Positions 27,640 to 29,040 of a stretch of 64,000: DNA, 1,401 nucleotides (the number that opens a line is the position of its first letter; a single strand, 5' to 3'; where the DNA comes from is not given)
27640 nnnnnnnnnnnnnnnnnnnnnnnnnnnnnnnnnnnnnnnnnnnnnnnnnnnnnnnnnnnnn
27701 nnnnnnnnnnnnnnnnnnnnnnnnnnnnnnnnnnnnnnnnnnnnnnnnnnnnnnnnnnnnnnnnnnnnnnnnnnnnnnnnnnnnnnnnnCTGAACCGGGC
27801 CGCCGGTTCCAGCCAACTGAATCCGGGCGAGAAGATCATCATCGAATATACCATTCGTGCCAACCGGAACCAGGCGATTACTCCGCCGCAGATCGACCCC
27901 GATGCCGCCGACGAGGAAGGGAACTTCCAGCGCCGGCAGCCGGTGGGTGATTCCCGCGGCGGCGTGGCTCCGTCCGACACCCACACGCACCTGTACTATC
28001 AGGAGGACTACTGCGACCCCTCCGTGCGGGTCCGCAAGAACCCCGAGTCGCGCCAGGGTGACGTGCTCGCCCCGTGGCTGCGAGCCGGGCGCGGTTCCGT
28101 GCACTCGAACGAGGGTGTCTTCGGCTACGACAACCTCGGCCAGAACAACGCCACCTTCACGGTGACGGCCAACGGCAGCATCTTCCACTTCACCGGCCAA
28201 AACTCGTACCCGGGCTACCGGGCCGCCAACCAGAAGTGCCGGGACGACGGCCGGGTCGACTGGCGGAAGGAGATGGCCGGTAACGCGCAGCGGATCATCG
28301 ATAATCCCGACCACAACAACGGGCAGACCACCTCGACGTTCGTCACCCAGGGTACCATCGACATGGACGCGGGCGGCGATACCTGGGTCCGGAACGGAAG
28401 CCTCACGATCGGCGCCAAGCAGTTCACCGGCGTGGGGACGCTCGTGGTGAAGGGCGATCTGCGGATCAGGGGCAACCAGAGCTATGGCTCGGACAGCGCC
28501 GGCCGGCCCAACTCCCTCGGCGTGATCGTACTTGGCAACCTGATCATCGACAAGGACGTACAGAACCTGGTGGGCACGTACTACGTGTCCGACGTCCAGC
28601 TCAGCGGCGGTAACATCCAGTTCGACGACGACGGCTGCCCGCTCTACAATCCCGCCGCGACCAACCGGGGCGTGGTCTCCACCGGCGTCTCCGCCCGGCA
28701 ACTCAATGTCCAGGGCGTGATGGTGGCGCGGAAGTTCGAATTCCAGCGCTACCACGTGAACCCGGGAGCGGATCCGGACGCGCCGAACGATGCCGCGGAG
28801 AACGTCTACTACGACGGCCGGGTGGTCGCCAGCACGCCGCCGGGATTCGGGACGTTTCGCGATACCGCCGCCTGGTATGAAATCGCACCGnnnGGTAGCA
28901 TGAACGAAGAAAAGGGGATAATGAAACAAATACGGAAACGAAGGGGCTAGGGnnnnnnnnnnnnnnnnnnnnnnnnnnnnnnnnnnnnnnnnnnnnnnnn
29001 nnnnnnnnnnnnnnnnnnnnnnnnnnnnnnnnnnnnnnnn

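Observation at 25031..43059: Complete monoderm-type type IV pilus locus ending in rnhA and RNase P RNA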

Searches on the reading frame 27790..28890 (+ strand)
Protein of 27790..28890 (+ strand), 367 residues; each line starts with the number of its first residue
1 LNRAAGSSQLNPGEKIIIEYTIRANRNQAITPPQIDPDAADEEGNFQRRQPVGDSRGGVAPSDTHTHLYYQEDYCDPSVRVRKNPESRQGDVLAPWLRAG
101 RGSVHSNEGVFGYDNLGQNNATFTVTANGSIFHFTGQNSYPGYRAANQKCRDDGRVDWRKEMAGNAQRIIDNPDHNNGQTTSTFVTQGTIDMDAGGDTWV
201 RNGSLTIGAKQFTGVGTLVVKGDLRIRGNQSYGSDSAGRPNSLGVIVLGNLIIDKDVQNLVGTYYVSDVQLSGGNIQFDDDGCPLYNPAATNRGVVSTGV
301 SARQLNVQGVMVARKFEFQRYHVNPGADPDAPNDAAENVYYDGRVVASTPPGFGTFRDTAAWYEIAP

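Call 51: find_homologous_proteins(query=window:27790-28890:+, max_evalue=0.001)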
Query window:27790-28890:+ (367 aa): 2 proteins with E <= 0.001 among 3115 candidates.
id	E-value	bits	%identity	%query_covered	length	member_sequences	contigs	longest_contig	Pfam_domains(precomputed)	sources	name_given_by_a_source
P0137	3.4e-115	403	88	56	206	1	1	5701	-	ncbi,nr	ncbi:MAG: hypothetical protein M3N59_01890 [bacterium]|nr:hypothetical protein [bacterium]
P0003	4.0e-71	258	90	35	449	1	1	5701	-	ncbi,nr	ncbi:MAG: hypothetical protein M3N59_01895 [bacterium]|nr:hypothetical protein [bacterium]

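Call 65: predict_structure(alignment_id=A4)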
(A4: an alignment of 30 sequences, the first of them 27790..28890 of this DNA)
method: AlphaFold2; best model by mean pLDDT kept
length: 367 residues; sequences in the alignment: 30
mean_pLDDT: 69.0   pTM: 0.67
mean pLDDT of the five models: 69.0, 66.4, 63.7, 63.2, 62.3
residues with pLDDT >= 90: 111; 70-90: 76; 50-70: 68; < 50: 112
segments of 3 or more residues with pLDDT < 50: 1-8, 19-93, 137-147, 178-180, 363-367
pLDDT, mean of each block of 10 residues (from residue 1): 36 50 42 45 42 42 38 44 36 50 58 54 57 53 48 81 94 68 71 84 93 94 96 86 95 96 93 91 84 88 90 86 64 77 90 85 46
secondary structure, 60 per line:
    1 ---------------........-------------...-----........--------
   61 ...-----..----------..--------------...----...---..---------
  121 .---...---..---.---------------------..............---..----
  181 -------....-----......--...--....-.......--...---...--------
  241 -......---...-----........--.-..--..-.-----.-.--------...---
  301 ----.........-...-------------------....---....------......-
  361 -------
elements in order: E16-23 E45-52 E97-99 E104-106 E125-127 H158-171 E188-191 E197-202 E205-207 E210-213 E215-221 E224-226 E230-232 E242-247 E251-253 E259-266 E295-297 E305-313 E315-317 E337-340 H344-347 H354-359

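Call 100: fold_search(model_id=the predicted structure, library=pdb)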
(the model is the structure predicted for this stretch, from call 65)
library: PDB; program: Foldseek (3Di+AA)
matches with E <= 10: 48; with E <= 0.001: 0
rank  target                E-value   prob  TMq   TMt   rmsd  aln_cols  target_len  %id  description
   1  5uyt_B                2.4e-03  1.00  0.29  0.26  10.8       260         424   11  Crystal structure of ice binding protein from an Antarctic bacterium Flavobacteriaceae (released 2017-10-25)
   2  5uyt_A                1.1e-02  0.98  0.28  0.24  11.0       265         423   12  Crystal structure of ice binding protein from an Antarctic bacterium Flavobacteriaceae (released 2017-10-25)
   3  6qvi_C                1.7e-01  0.33  0.24  0.19  13.4       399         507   12  Crystal structure of competence-associated pilin ComZ from Thermus thermophilus (released 2019-05-29)
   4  4nu2                  1.8e-01  0.66  0.29  0.45  10.1       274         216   12  Crystal structure of an ice-binding protein (FfIBP) from the Antarctic bacterium, Flavobacterium frigoris PS1 (released 2014-04-16)
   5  6bg8_A                1.9e-01  0.51  0.28  0.39  10.7       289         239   12  Shewanella frigidimarina ice-binding protein_1 DUF3494 Domain (released 2018-03-07)
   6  7ehk                  2.0e-01  0.82  0.31  0.49   9.6       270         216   11  Crystal structure of C107S mutant of FfIBP (released 2022-03-02)
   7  5b5h                  2.9e-01  0.66  0.30  0.46   8.4       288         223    6  Hydrophobic ice-binding site confer hyperactivity on antifreeze protein from a snow mold fungus (released 2016-09-28)
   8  3uyu_B                3.1e-01  0.41  0.27  0.40  11.1       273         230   11  Structural basis for the antifreeze activity of an ice-binding protein (LeIBP) from Arctic yeast (released 2012-02-15)
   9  3vn3_A                4.0e-01  0.51  0.31  0.46  10.4       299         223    7  Fungal antifreeze protein exerts hyperactivity by constructing an inequable beta-helix (released 2012-06-06)
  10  6a8k                  4.2e-01  0.28  0.26  0.36  10.8       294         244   10  Crystal structure of Ice-binding Protein from a Sea-Ice Microalga (released 2018-11-07)
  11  7bwy_A                7.0e-01  0.13  0.21  0.34  12.3       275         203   10  Crystal structure of ice-binding protein from an Antarctic ascomycete, Antarctomyces psychrotrophicus. (released 2020-05-27)
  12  6n2b_A                1.0e+00  0.01  0.08  0.08  21.5       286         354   10  The Crystal Structure of Caldicellulosiruptor kristjanssonii Tapirin C-terminal domain (released 2018-12-19)
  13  8x1o                  1.1e+00  0.16  0.26  0.39  11.3       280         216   12  Crystal structure of M249C/N270C mutant of FfIBP (released 2024-11-13)
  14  5sz8_B                1.1e+00  0.11  0.15  0.24  10.0       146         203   11  Truncated hemolysin A Q125A/Y134A from P. mirabilis at 1.8 Angstroms resolution crystallized in a high salt condition (released 2017-03-22)
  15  4wa0                  1.2e+00  0.04  0.14  0.14  19.9       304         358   10  The structure of a possible adhesin C-terminal domain from Caldicellulosiruptor kronotskyensis (released 2015-03-04)
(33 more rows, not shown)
